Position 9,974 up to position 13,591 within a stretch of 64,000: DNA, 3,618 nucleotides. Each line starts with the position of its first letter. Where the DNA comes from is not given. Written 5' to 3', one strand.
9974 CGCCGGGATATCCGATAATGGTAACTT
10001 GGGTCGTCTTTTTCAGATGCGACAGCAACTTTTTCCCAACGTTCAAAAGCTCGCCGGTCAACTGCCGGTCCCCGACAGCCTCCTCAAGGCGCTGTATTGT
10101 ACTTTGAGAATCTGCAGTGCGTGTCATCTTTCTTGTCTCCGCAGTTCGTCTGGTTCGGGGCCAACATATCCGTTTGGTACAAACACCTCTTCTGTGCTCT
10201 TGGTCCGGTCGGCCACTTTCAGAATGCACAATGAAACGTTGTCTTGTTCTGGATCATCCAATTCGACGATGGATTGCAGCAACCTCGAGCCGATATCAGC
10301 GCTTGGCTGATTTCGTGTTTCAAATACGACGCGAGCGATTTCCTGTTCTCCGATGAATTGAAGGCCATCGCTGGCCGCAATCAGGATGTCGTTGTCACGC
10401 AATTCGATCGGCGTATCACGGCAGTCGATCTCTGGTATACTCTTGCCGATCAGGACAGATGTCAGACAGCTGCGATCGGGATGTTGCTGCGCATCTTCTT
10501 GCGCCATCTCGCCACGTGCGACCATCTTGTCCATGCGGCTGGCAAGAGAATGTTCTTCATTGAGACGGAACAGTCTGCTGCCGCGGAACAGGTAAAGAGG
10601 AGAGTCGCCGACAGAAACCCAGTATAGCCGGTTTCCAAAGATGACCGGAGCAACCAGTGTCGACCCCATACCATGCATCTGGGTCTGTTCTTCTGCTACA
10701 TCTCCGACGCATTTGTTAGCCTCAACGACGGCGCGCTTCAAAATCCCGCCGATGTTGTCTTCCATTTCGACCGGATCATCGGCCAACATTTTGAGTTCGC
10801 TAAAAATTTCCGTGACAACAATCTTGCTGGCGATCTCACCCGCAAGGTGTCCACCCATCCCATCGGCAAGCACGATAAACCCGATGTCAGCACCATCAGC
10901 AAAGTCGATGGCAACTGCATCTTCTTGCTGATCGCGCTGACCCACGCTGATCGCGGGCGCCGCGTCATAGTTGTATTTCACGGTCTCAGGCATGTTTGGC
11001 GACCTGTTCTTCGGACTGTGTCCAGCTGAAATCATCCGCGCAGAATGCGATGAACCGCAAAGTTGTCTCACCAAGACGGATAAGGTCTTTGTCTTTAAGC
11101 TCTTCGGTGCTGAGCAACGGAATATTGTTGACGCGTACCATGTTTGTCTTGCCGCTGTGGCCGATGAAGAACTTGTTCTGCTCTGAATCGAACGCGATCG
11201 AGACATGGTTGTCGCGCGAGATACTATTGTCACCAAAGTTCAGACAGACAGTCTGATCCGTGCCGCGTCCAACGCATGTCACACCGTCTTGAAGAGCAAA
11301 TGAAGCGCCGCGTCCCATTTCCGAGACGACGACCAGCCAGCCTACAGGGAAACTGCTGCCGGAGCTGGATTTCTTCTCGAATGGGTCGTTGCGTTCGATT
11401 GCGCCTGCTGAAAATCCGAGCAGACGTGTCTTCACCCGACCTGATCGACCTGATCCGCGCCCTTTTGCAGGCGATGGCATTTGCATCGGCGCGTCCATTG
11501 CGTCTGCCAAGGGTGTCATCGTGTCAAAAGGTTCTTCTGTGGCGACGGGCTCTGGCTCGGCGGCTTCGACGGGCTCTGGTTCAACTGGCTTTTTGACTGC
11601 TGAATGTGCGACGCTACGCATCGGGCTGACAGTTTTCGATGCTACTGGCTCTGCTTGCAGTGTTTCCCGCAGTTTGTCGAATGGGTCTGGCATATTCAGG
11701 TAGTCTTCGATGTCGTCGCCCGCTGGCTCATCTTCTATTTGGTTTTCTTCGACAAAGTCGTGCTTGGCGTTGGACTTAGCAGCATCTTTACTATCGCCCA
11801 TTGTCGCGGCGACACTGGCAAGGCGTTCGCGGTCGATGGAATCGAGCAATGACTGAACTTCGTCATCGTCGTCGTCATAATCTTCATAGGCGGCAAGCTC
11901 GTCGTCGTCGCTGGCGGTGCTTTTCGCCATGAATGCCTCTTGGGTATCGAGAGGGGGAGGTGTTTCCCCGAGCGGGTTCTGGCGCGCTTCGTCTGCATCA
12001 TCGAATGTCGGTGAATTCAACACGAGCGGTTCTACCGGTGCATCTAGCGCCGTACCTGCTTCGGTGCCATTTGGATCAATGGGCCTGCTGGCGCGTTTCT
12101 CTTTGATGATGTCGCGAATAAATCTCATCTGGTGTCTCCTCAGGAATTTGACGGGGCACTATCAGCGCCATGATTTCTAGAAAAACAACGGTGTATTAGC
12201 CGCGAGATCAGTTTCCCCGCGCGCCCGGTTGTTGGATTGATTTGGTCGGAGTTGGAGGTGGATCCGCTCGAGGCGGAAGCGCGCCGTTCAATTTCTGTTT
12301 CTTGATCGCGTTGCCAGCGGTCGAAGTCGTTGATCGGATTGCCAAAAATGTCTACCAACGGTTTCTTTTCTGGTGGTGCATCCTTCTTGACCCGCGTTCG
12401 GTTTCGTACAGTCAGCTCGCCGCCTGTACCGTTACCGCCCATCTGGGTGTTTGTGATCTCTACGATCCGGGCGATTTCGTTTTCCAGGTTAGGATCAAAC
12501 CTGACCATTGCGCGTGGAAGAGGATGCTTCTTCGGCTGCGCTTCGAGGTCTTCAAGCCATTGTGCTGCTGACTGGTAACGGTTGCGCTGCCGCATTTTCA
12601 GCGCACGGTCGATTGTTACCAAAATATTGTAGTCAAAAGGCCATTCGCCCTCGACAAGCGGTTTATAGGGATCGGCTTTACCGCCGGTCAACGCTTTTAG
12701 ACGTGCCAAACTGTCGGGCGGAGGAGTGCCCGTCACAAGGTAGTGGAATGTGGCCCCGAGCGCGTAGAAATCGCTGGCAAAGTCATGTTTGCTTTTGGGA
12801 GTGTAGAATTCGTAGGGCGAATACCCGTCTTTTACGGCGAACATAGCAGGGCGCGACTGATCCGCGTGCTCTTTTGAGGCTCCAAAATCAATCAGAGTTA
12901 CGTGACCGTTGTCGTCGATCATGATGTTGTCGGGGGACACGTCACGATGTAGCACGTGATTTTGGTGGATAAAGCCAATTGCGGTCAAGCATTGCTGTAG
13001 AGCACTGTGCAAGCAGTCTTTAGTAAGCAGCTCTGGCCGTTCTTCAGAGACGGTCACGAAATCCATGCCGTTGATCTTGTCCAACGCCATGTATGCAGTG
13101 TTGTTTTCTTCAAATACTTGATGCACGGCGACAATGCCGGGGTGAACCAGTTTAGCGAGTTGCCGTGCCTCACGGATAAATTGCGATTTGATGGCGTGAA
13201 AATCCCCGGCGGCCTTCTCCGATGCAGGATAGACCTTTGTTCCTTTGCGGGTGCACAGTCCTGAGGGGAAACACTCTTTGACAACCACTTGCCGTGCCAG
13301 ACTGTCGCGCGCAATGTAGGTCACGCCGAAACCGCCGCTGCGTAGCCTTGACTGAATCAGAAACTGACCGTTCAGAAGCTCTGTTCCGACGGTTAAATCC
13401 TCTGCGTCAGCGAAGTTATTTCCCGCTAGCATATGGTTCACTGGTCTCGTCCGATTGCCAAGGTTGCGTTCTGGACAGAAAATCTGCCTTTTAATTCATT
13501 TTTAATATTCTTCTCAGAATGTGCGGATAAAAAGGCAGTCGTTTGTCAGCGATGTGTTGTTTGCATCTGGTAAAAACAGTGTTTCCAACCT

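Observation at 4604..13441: Eight-gene translationally coupled operon wiring a Ser/Thr kinase-FHA-PP2C triad to three dynamin-type GTPases plus two unassigned proteins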

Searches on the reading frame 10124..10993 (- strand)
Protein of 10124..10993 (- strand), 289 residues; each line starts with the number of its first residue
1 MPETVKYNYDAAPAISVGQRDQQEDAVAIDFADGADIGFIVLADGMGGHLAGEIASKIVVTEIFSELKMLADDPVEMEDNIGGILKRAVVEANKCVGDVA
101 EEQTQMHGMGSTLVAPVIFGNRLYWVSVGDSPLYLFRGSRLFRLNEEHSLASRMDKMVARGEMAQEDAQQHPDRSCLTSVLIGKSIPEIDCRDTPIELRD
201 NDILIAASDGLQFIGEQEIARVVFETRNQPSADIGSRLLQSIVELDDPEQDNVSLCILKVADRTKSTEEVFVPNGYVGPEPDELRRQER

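Call 4: search_protein_families(library=pfam, proteins=[window:10124-10993:-], max_evalue=0.1)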
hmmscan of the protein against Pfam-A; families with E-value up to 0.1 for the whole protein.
window:10124-10993:- (289 aa): 3 families
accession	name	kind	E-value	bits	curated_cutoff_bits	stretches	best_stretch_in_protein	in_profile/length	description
PF13672.11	PP2C_2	-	1e-09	38.7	24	1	21-212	10-175/209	Protein phosphatase 2C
PF00481.26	PP2C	-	9.2e-05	22.7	20.3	1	35-151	32-143/255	Protein phosphatase 2C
PF07228.17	SpoIIE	-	0.0012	19.3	25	0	187-260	109-191/192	Stage II sporulation protein E (SpoIIE)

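Call 5: search_protein_families(library=padloc, proteins=[window:10124-10993:-], max_evalue=0.1)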
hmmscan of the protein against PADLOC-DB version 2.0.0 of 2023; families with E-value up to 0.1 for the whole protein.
window:10124-10993:- (289 aa): 0 families

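Call 6: search_protein_families(library=ncbifam, proteins=[window:10124-10993:-], max_evalue=0.1)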
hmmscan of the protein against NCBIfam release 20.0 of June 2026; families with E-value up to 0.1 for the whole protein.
window:10124-10993:- (289 aa): 2 families
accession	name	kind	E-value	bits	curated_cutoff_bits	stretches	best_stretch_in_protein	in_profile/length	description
NF033484.1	Stp1_PP2C_phos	equivalog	9.1e-43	146.4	230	1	19-258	7-231/232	Stp1/IreP family PP2C-type Ser/Thr phosphatase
NF011149.0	PRK14559.1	equivalog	1.6e-15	56.9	374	1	38-212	412-581/642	serine/threonine phosphatase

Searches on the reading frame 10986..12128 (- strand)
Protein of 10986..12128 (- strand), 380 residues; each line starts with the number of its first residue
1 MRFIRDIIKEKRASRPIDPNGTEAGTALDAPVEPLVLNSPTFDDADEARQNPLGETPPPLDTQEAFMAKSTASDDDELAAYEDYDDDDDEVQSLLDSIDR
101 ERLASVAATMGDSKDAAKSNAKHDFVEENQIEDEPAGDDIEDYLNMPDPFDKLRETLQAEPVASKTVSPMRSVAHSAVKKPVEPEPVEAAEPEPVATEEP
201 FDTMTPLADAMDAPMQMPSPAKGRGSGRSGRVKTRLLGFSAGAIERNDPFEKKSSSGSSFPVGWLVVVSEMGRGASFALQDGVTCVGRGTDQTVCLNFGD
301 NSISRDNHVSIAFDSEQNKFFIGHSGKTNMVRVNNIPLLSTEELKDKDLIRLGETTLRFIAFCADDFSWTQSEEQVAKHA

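Call 4: search_protein_families(library=pfam, proteins=[window:10986-12128:-], max_evalue=0.1)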
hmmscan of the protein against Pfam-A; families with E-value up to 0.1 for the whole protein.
window:10986-12128:- (380 aa): 2 families
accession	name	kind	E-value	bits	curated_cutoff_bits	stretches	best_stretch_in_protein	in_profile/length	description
PF00498.31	FHA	-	2.6e-06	28.2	20.7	1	285-353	2-67/67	FHA domain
PF16697.10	Yop-YscD_cpl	-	9.1e-05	23.1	33.2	1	273-359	8-90/94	Inner membrane component of T3SS, cytoplasmic domain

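Call 5: search_protein_families(library=padloc, proteins=[window:10986-12128:-], max_evalue=0.1)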
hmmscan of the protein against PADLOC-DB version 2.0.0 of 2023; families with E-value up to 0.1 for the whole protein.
window:10986-12128:- (380 aa): 0 families

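Call 6: search_protein_families(library=ncbifam, proteins=[window:10986-12128:-], max_evalue=0.1)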
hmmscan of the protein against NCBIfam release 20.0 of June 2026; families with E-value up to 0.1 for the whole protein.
window:10986-12128:- (380 aa): 2 families
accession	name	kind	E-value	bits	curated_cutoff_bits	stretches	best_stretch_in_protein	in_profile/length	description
NF049868.1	FhaB_Rv0019c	equivalog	5.5e-05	23.3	125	1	252-358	56-157/158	FHA domain-containing protein FhaB/FipA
NF041660.2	oxygluDhInhib_OdhI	equivalog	0.00022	21.1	200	1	253-361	25-129/130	oxoglutarate dehydrogenase inhibitor Odhl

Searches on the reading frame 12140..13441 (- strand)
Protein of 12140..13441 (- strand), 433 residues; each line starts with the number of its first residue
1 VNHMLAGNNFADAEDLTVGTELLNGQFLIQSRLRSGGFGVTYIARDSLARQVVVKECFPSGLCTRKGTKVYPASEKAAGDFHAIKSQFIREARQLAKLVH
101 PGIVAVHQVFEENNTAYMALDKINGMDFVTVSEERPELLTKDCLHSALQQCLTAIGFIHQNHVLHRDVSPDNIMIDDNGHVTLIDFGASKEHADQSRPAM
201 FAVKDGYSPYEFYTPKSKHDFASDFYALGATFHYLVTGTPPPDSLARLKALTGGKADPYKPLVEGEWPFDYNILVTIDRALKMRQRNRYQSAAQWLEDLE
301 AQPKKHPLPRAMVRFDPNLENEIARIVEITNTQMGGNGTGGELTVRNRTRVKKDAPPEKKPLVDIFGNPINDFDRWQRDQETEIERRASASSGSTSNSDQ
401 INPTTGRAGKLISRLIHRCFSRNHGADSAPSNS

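Call 4: search_protein_families(library=pfam, proteins=[window:12140-13441:-], max_evalue=0.1)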
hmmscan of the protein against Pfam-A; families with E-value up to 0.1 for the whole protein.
window:12140-13441:- (433 aa): 10 families
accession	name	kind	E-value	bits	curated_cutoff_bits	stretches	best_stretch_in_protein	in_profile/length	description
PF00069.31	Pkinase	-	4.8e-30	105.3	31.7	1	81-243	42-198/263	Protein kinase domain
PF07714.23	PK_Tyr_Ser-Thr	-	9.9e-16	58.2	23.1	1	85-241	45-204/258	Protein tyrosine and serine/threonine kinase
PF17667.7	Pkinase_fungal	-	1.9e-05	24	24.1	1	143-196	287-346/387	Fungal protein kinase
PF01163.29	RIO1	-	5.8e-05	23.2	22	1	84-195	51-157/187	RIO domain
PF01636.29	APH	-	0.00011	22.5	23.2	1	144-187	154-195/239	Phosphotransferase enzyme family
PF03109.22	ABC1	-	0.00012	21.7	22.9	1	115-200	142-225/244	ABC1 atypical kinase-like domain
PF14531.12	Kinase-like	-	0.0019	17.9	25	1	157-217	160-217/289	Kinase-like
PF12330.14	Haspin_kinase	-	0.0021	17.6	25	1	162-192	226-256/364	Haspin like kinase domain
PF06293.20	Kdo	-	0.0083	16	21.3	1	94-193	64-173/207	Lipopolysaccharide kinase (Kdo/WaaP) family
PF07387.17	Seadorna_VP7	-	0.014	14.9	20.3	1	156-187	155-188/308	Seadornavirus VP7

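Call 5: search_protein_families(library=padloc, proteins=[window:12140-13441:-], max_evalue=0.1)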
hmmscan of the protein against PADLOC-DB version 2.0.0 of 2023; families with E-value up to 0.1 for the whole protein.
window:12140-13441:- (433 aa): 35 families (the best 25 are shown)
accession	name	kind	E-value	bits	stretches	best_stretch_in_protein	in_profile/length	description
PDLC04042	PD-T4-6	-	4.1e-39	133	1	21-305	5-275/292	-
PDLC04138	mad6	-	2.8e-38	130.2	1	22-270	48-284/659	mads_6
PDLC04044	PD-T4-6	-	5.8e-37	125.7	1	22-310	29-300/372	-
PDLC04060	PD-T4-6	-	6.2e-34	115.7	1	22-302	5-269/486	-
PDLC04053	PD-T4-6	-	9.8e-34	115.2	1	24-311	8-280/311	-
PDLC04045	PD-T4-6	-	8.1e-33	111.8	1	16-313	24-309/350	-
PDLC04054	PD-T4-6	-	3e-31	107.1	1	22-306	8-277/347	-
PDLC04051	PD-T4-6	-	6.7e-31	105.7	1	18-307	24-299/476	-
PDLC04047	PD-T4-6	-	4.5e-30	102.9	1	23-316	8-286/327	-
PDLC04062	PD-T4-6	-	3.1e-29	100.3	1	20-306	26-297/450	-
PDLC04043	PD-T4-6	-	5.9e-28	96.1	1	17-249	5-223/452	-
PDLC04048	PD-T4-6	-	1.1e-25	88.7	1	22-299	7-269/354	-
PDLC04057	PD-T4-6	-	4.1e-25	86.7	1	22-308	5-276/443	-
PDLC04061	PD-T4-6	-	5.7e-25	86.8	1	19-302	10-283/510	-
PDLC04052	PD-T4-6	-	6.1e-25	86.4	1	83-300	51-274/496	-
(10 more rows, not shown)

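Call 6: search_protein_families(library=ncbifam, proteins=[window:12140-13441:-], max_evalue=0.1)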
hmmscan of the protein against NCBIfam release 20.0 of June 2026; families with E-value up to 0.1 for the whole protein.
window:12140-13441:- (433 aa): 19 families
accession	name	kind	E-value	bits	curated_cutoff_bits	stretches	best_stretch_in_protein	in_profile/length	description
NF033483.0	PknB_PASTA_kin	equivalog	2e-32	112.9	450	1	22-331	4-295/563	Stk1 family PASTA domain-containing Ser/Thr kinase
NF047741.1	antiphage_MADS6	equivalog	2.6e-28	98.9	460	2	88-306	242-464/612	methylation-associated defense system protein kinase MAD6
NF038150.1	lanthi_synth_IV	equivalog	5.8e-25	87.8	650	1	19-242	183-396/851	class IV lanthionine synthetase LanL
NF038151.1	lanthi_synth_III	equivalog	1.4e-18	66.7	575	1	21-289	216-470/833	class III lanthionine synthetase LanKC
NF052427.1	StpK7MSMEG_1200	equivalog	7.7e-18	64.3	900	1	25-245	7-214/601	serine/threonine protein kinase StpK7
NF009651.0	PRK13184.1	equivalog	7.3e-16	57.3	839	1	80-192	41-163/932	serine/threonine-protein kinase PknD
NF033442.0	BREX_PglW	equivalog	1.1e-12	46.5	990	2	86-194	553-665/1391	BREX system serine/threonine kinase PglW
TIGR03724.2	arch_bud32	equivalog_domain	1.5e-08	34.4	125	1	85-196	37-138/193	KEOPS complex kinase/ATPase Bud32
TIGR03903.1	TOMM_kin_cyc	equivalog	6.8e-08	30.8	705.75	1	85-189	22-129/1267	TOMM system kinase/cyclase fusion protein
NF011463.0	PRK14879.1-4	equivalog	5.6e-07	29.2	188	1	86-190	63-161/237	Kae1-associated kinase Bud32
NF043056.1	T4SS_LegK1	equivalog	9e-07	27.8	550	1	152-235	198-283/516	Dot/Icm T4SS effector kinase LegK1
NF053615.1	SerThrKinAfsKStmc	equivalog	2.1e-06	26.7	1300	1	154-241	124-212/809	protein serine/threonine kinase AfsK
NF041408.1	XopAU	subfamily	5.1e-06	26.3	450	1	101-200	278-387/498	XopAU family type III secretion system effector serine/threonine kinase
NF002475.0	PRK01723.1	equivalog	9.2e-06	24.8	142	1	144-193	145-194/241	3-deoxy-D-manno-octulosonic acid kinase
NF007174.0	PRK09605.1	equivalog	6.6e-05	21.6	447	1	86-193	381-477/535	bifunctional N(6)-L-threonylcarbamoyladenine synthase/serine/threonine protein kinase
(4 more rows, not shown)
